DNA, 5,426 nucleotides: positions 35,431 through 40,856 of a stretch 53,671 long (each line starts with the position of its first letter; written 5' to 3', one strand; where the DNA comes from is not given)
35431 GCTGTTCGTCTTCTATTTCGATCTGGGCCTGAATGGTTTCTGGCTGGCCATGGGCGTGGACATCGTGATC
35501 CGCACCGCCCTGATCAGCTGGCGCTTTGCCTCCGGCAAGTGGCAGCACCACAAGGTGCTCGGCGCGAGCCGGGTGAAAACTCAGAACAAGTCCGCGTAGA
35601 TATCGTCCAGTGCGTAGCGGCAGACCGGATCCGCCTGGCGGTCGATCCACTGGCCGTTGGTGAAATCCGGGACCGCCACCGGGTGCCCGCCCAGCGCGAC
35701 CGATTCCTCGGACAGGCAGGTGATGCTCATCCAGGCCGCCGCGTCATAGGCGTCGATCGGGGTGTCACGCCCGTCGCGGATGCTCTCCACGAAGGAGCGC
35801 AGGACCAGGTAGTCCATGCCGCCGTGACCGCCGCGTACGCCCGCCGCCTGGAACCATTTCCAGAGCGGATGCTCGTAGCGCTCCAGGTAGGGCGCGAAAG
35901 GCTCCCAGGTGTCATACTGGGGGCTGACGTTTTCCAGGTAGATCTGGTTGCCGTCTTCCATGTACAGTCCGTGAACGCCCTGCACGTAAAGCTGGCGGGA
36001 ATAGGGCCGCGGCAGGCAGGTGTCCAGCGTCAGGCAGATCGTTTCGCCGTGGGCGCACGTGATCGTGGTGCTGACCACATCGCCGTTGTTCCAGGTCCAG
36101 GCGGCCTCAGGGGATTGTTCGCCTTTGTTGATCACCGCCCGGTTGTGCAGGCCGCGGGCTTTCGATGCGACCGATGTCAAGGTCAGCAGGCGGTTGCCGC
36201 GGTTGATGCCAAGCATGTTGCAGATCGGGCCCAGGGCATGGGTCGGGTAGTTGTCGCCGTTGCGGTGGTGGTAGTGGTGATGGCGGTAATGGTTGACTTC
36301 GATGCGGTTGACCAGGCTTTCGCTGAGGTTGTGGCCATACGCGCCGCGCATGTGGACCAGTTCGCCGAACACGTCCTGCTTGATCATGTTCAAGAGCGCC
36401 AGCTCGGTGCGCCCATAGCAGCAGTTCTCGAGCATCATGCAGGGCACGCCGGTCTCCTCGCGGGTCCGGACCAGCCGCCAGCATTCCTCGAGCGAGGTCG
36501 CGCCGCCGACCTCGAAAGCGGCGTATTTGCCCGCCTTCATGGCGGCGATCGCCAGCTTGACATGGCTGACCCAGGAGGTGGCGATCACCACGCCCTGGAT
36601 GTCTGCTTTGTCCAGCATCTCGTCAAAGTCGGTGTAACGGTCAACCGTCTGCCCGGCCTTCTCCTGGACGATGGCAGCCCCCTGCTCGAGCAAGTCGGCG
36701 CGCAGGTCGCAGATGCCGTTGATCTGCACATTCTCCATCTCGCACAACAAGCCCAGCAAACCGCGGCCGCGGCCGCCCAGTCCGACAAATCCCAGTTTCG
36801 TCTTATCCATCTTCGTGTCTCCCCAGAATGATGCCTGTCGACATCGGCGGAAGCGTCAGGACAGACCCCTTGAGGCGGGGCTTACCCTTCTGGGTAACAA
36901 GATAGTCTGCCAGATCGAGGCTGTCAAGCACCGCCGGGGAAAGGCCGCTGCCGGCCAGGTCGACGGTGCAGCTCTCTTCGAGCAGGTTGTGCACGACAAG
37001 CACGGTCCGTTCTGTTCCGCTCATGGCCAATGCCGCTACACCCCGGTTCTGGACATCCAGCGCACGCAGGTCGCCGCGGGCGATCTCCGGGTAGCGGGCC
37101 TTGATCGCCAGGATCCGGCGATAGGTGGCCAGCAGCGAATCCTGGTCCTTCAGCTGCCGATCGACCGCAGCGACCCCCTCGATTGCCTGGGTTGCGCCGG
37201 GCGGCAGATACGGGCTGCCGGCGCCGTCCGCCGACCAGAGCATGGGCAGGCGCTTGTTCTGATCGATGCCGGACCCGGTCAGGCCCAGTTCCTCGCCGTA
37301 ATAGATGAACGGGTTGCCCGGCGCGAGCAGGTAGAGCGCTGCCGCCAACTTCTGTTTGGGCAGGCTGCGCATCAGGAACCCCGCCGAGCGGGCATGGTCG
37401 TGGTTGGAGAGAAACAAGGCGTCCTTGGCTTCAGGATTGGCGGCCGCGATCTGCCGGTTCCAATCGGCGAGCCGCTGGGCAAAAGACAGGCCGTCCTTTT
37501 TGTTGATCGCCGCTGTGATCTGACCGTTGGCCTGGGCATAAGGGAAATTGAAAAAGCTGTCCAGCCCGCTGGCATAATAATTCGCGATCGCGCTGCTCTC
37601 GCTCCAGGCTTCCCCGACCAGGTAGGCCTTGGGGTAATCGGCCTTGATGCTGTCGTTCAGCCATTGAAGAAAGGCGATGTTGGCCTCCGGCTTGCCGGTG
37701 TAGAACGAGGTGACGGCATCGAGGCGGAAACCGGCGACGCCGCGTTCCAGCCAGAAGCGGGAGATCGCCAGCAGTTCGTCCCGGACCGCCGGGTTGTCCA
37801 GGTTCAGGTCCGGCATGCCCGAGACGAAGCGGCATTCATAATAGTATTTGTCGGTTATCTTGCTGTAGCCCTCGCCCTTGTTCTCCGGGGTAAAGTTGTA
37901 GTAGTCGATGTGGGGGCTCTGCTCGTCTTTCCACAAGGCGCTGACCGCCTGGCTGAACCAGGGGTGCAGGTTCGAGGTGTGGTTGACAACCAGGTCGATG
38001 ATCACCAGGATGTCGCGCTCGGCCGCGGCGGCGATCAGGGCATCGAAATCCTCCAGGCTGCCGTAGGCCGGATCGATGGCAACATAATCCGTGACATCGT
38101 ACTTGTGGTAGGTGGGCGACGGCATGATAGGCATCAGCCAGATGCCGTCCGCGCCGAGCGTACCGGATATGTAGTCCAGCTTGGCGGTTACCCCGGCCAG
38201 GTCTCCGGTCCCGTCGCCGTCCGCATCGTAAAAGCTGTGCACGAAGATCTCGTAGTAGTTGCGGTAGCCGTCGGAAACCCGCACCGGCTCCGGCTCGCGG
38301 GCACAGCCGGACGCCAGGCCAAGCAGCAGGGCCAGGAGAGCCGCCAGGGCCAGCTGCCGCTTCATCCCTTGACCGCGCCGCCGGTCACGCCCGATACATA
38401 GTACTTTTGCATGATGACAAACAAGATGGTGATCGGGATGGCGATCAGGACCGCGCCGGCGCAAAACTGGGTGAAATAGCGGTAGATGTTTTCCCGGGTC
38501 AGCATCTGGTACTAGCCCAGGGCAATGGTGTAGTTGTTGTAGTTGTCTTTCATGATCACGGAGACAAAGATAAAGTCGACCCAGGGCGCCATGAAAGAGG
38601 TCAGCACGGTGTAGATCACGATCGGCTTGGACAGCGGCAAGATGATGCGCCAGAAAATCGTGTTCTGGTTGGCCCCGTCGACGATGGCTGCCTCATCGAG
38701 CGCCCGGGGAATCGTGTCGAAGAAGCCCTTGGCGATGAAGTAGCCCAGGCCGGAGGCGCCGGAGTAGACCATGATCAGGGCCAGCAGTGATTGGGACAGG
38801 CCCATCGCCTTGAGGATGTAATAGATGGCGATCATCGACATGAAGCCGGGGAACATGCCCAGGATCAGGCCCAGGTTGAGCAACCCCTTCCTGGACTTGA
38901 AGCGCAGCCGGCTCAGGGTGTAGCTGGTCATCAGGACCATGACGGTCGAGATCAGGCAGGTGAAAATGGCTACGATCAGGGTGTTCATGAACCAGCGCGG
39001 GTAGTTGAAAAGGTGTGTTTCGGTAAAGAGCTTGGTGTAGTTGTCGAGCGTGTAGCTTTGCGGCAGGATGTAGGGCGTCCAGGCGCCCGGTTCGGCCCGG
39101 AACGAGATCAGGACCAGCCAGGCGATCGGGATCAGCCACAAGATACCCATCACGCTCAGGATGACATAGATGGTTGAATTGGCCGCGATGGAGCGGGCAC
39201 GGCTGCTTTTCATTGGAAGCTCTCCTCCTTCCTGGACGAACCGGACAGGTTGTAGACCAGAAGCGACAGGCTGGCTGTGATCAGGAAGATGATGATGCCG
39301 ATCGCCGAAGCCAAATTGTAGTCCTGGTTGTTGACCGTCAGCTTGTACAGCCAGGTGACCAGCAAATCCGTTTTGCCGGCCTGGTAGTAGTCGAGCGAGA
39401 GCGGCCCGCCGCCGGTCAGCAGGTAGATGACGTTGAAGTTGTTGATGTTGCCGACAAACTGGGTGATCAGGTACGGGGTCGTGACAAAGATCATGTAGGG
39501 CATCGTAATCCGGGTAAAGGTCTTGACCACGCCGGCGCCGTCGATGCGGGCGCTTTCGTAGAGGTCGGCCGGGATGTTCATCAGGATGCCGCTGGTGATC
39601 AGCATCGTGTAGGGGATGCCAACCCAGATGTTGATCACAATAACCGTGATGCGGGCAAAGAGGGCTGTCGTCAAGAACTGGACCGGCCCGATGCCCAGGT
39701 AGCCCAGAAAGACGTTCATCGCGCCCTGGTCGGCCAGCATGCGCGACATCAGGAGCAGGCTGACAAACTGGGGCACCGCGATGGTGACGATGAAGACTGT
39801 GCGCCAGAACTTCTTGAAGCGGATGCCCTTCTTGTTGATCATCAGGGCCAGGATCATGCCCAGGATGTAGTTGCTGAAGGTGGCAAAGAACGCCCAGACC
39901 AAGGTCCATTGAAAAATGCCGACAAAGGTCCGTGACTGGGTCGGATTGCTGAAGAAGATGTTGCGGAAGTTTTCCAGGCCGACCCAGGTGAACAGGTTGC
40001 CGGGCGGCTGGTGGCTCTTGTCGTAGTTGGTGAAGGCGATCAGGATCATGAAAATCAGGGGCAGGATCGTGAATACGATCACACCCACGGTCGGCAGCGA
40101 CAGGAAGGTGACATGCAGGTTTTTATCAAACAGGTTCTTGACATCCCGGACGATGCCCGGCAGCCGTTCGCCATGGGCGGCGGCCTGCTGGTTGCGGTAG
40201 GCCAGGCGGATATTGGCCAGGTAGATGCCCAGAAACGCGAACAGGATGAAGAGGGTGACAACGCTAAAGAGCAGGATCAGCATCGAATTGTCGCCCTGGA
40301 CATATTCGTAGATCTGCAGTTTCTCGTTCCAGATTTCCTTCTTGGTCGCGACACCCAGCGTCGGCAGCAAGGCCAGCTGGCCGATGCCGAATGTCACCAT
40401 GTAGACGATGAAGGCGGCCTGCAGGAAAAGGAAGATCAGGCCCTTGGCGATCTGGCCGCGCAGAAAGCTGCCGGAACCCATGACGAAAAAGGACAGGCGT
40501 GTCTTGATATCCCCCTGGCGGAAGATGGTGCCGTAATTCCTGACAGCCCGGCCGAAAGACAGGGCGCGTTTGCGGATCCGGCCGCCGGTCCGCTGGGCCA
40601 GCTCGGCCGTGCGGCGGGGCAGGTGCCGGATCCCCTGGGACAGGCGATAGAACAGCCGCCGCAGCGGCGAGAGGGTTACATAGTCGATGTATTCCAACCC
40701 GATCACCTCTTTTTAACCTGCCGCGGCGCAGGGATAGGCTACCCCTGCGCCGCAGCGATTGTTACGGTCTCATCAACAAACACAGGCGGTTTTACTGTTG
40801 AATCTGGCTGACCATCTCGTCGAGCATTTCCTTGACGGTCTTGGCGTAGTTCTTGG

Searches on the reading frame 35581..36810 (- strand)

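Call 4: search_protein_families(library=pfam, proteins=[window:35581-36810:-])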
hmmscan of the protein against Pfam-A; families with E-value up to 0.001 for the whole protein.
window:35581-36810:- (409 aa): 2 families
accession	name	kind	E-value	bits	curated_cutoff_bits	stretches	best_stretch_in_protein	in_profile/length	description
PF21252.2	Glyco_hydro_109_C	-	4.4e-61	205.9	27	1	137-304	1-186/187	Glycosyl hydrolase 109, C-terminal domain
PF01408.29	GFO_IDH_MocA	-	5e-09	37.3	24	1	5-126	2-118/120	Oxidoreductase family, NAD-binding Rossmann fold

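Call 5: search_protein_families(library=ncbifam, proteins=[window:35581-36810:-])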
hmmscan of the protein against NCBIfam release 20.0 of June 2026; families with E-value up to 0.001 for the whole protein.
window:35581-36810:- (409 aa): 8 families
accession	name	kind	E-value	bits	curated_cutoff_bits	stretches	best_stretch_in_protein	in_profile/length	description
TIGR04380.1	myo_inos_iolG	equivalog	7.3e-10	38.2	355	1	4-142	2-136/330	inositol 2-dehydrogenase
NF058561.1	BT_2158_fam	equivalog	3.7e-09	35.7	750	1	2-154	34-180/487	glycoside 3-dehydrogenase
NF040723.1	UDP-GlcNAcDh_Arch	equivalog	8.7e-08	32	450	1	5-155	2-145/302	UDP-N-acetylglucosamine 3-dehydrogenase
NF052479.1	LevoglcsnDh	equivalog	2.6e-07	29.7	650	1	57-163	60-166/386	levoglucosan dehydrogenase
NF052679.1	InsChiInosDhIolG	equivalog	6.3e-06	25.4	540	1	5-150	4-147/343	bifunctional inositol 2-dehydrogenase/D-chiro-inositol 1-dehydrogenase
NF007574.0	PRK10206.1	equivalog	6.2e-05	22.2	352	1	58-156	53-151/345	oxidoreductase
NF008607.0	PRK11579.1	subfamily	0.00011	21.3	330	1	55-156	49-150/346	oxidoreductase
NF058563.1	BT_2159_fam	equivalog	0.00022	20.4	650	1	5-155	2-147/350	disaccharide 3-dehydrogenase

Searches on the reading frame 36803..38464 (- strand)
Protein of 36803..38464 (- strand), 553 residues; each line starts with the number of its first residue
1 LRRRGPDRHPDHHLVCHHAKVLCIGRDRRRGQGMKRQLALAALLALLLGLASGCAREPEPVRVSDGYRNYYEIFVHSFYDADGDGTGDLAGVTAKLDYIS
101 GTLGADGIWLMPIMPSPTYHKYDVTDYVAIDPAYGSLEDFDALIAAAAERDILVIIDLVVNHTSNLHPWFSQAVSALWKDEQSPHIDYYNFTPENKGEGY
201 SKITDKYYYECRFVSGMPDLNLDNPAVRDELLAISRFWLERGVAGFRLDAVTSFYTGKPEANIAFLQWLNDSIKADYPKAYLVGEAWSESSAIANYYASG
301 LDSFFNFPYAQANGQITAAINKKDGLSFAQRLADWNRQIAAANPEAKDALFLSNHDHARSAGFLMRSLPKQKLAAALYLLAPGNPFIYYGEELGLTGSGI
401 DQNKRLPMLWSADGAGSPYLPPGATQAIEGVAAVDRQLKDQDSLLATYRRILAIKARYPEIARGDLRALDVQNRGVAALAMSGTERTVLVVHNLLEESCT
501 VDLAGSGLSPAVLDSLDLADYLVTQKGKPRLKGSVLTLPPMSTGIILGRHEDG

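Call 44: search_protein_families(library=pfam, proteins=[window:36803-38464:-])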
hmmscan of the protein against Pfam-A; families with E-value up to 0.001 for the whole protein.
window:36803-38464:- (553 aa): 2 families
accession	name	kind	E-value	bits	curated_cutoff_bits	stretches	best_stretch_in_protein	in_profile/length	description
PF00128.31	Alpha-amylase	-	3.8e-76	257.6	22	1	73-463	2-445/446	Alpha amylase, catalytic domain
PF23915.1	SusG_C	-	4.4e-05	24.1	27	1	478-543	3-60/62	Alpha-amylase SusG C-terminal domain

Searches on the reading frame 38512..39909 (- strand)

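Call 44: search_protein_families(library=pfam, proteins=[window:38512-39909:-])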
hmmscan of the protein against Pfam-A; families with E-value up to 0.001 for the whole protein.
window:38512-39909:- (465 aa): 1 family
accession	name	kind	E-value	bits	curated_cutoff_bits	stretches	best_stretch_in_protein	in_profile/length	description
PF00528.27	BPD_transp_1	-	3.5e-12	46.9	26.4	1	336-455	13-134/184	Binding-protein-dependent transport system inner membrane component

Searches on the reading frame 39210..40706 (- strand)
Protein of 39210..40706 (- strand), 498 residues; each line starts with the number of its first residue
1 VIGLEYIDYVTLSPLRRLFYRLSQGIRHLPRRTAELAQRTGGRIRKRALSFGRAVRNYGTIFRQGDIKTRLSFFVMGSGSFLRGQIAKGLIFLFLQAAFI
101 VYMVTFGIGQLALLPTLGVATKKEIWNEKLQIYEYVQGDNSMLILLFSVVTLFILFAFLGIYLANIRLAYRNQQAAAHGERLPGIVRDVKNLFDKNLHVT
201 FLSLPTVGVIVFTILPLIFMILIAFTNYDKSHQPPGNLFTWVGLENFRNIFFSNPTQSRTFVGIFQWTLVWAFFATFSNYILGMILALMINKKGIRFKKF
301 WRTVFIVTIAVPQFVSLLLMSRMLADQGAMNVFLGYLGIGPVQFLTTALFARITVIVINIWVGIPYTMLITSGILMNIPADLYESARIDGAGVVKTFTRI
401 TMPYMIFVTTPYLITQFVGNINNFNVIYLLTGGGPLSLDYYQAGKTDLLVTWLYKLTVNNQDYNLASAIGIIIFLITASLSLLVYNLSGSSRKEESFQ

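Call 44: search_protein_families(library=pfam, proteins=[window:39210-40706:-])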
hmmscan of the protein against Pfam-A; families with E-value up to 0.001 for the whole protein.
window:39210-40706:- (498 aa): 1 family
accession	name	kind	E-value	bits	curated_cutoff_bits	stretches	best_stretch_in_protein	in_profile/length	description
PF00528.27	BPD_transp_1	-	1.8e-19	70.6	26.4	1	281-487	3-178/184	Binding-protein-dependent transport system inner membrane component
